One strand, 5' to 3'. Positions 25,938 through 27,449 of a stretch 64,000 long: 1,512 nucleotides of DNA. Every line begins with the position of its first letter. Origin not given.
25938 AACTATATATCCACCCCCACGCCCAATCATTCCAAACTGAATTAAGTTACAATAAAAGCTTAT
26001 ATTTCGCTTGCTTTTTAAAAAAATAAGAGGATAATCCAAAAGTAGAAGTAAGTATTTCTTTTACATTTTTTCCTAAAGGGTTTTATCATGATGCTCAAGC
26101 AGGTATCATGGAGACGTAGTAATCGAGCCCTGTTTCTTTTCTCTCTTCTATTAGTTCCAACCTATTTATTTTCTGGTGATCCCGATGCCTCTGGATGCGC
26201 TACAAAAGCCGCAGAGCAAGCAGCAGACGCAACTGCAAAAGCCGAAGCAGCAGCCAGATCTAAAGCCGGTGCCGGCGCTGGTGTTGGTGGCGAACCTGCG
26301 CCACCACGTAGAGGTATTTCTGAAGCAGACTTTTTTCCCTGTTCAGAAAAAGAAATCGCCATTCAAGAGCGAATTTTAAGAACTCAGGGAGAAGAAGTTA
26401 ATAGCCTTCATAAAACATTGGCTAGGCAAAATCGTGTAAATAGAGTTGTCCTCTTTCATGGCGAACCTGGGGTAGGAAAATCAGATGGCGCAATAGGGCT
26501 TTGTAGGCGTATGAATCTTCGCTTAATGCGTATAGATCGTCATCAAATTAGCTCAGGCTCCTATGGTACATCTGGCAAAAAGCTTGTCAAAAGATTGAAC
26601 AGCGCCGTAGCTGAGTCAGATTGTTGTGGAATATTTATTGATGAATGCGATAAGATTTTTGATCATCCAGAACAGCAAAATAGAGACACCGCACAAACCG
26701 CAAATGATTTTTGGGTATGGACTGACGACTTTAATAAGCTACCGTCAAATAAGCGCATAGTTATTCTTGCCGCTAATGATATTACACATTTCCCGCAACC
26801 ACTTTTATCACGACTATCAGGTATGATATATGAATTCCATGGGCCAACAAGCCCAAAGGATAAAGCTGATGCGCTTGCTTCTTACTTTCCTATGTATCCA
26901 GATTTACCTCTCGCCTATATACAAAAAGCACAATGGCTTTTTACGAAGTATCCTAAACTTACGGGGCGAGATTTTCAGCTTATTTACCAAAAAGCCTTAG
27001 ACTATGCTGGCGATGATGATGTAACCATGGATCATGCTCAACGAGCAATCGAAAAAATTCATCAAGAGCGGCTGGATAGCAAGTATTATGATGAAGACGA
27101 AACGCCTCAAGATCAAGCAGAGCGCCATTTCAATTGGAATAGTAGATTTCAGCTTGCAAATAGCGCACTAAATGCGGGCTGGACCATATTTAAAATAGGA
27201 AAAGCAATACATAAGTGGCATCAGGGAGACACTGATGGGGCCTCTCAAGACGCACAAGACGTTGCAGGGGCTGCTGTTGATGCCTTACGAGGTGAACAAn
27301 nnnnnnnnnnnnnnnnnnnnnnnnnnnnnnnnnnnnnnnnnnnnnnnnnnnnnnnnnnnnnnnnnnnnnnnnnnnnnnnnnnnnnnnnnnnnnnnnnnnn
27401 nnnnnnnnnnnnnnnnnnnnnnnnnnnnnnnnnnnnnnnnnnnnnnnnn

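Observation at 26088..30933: Translationally coupled cassette: membrane-anchored AAA+ ATPase, 731-aa protein with a toxin-like C-terminus, two immunity-like paralogues and a 2-TM protein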

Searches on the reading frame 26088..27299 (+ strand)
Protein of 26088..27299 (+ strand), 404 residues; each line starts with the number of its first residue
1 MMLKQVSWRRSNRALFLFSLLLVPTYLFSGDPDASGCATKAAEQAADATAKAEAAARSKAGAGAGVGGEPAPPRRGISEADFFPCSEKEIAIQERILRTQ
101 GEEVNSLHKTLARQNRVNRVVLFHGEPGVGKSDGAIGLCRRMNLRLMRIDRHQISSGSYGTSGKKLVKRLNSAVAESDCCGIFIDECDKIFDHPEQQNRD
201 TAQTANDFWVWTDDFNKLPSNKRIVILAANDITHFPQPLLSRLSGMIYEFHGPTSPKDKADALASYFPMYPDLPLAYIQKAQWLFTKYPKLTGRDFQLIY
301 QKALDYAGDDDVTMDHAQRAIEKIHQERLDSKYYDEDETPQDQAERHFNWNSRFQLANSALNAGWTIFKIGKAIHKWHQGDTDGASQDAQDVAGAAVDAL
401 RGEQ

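Call 3: search_protein_families(library=pfam, proteins=[window:26088-27299:+], max_evalue=1)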
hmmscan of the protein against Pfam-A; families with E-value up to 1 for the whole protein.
window:26088-27299:+ (404 aa): 6 families
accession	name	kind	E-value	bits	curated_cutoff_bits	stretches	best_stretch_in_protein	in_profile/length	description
PF00004.35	AAA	-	2.9e-18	67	21.2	1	121-245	1-125/131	ATPase family associated with various cellular activities (AAA)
PF13191.12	AAA_16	-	0.041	14.8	32.6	1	101-132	6-38/167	AAA ATPase domain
PF20720.3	nSTAND3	-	0.1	12.7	27.2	1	109-141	8-40/155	Novel STAND NTPase 3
PF01745.22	IPT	-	0.1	12.4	20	1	120-172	3-55/233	Isopentenyl transferase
PF02367.23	TsaE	-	0.16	12.4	26.6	1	101-144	4-47/128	Threonylcarbamoyl adenosine biosynthesis protein TsaE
PF07475.17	Hpr_kinase_C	-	0.24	11.3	33.3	1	121-151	21-50/171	HPr Serine kinase C-terminal domain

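Call 4: search_protein_families(library=ncbifam, proteins=[window:26088-27299:+], max_evalue=1)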
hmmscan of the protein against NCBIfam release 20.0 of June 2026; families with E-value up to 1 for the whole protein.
window:26088-27299:+ (404 aa): 10 families
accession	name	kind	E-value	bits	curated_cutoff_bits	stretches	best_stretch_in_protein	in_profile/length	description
NF041006.2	cell_div_CdvC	equivalog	8.1e-06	25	650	1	119-248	135-269/370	cell division protein CdvC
NF042959.1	IteA_antiphage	equivalog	6.2e-05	22.3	510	1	112-191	119-196/367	anti-phage ATPase IteA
TIGR01242.2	TIGR01242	subfamily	0.00093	18.3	500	1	120-193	150-222/362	proteasome-activating nucleotidase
NF003069.1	PRK03992.1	subfamily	0.001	18.3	500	1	120-191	167-237/379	proteasome-activating nucleotidase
TIGR01243.1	CDC48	subfamily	0.0018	16.6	802.65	1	119-193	213-286/733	CDC48 family AAA ATPase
NF047747.1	PrtsmActNtasePan2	equivalog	0.0086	15.4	700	1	121-191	188-257/397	proteasome-activating nucleotidase Pan2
NF047748.1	PrtsmActNtasePan1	equivalog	0.015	14.3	750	1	120-191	184-254/405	proteasome-activating nucleotidase Pan1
TIGR02639.1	ClpA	equivalog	0.039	12.2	993.15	1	93-150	462-519/734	ATP-dependent Clp protease ATP-binding subunit ClpA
NF003226.0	PRK04195.1-1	equivalog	0.042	12.8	588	1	112-150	34-72/405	replication factor C large subunit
TIGR00678.1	holB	equivalog_domain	0.15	11.6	180.6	1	110-142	6-38/188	DNA polymerase III subunit delta'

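Call 5: search_protein_families(library=padloc, proteins=[window:26088-27299:+], max_evalue=1)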
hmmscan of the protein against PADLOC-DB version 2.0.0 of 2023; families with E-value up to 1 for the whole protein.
window:26088-27299:+ (404 aa): 5 families
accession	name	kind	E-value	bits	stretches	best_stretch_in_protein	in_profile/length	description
PDLC00915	TRIP13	-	7.1e-05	20.3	1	119-181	64-133/302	TRIP13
PDLC02196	IetA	-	9.8e-05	19.9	1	105-190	109-192/374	-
PDLC03838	DolB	-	0.0022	15.3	1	104-189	152-240/375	-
PDLC04232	IetA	-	0.0034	14.8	1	119-190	117-186/330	-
PDLC02195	IetA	-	0.0061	13.9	1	113-190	132-207/395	-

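Call 13: search_solved_structures(query=window:26088-27299:+, max_evalue=0.001)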
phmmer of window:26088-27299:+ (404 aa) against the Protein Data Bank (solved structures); distinct sequences matched with E-value up to 0.001: 64 (the best 60 are shown).
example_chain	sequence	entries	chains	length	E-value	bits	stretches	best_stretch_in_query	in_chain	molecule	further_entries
9bji_A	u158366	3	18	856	1.9e-12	50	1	119-242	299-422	Nuclear valosin-containing protein-like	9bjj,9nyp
6chs_H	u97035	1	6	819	5.9e-10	41.8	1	117-350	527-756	Putative cell division control protein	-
7t3i_A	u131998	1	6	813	3.3e-08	36.1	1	115-305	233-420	Rix7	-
6oaa_B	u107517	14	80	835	7.8e-08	34.8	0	119-340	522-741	Cell division control protein 48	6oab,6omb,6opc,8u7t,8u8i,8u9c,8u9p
8dar_A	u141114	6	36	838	7.9e-08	34.8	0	119-340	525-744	Cell division control protein 48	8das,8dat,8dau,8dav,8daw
7swl_A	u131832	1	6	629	8.5e-08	34.7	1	116-305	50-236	Rix7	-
6mat_A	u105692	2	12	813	8.6e-08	34.7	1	115-305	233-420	Rix7 mutant | Rix7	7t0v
6oa9_A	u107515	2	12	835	2e-07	33.5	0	119-340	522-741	Cell division control protein 48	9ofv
5vc7_A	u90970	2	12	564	5.7e-06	28.7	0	120-197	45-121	VCP-like ATPase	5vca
5g4g_A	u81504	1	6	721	1.2e-05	27.7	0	120-197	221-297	VCP-LIKE ATPASE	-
5g4f_A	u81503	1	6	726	1.2e-05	27.6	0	120-197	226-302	VCP-LIKE ATPASE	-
6nyw_B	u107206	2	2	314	2.1e-05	26.8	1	121-244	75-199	Spastin | Drosophila melanogaster Spastin AAA domain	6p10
3b9p_A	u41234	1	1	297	3.5e-05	26.1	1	121-244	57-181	CG5977-PA, isoform A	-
6nyv_B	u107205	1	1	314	4e-05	25.9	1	121-244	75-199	Spastin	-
6p11_B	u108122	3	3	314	4e-05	25.9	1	121-244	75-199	Drosophila melanogaster Spastin AAA domain | Spastin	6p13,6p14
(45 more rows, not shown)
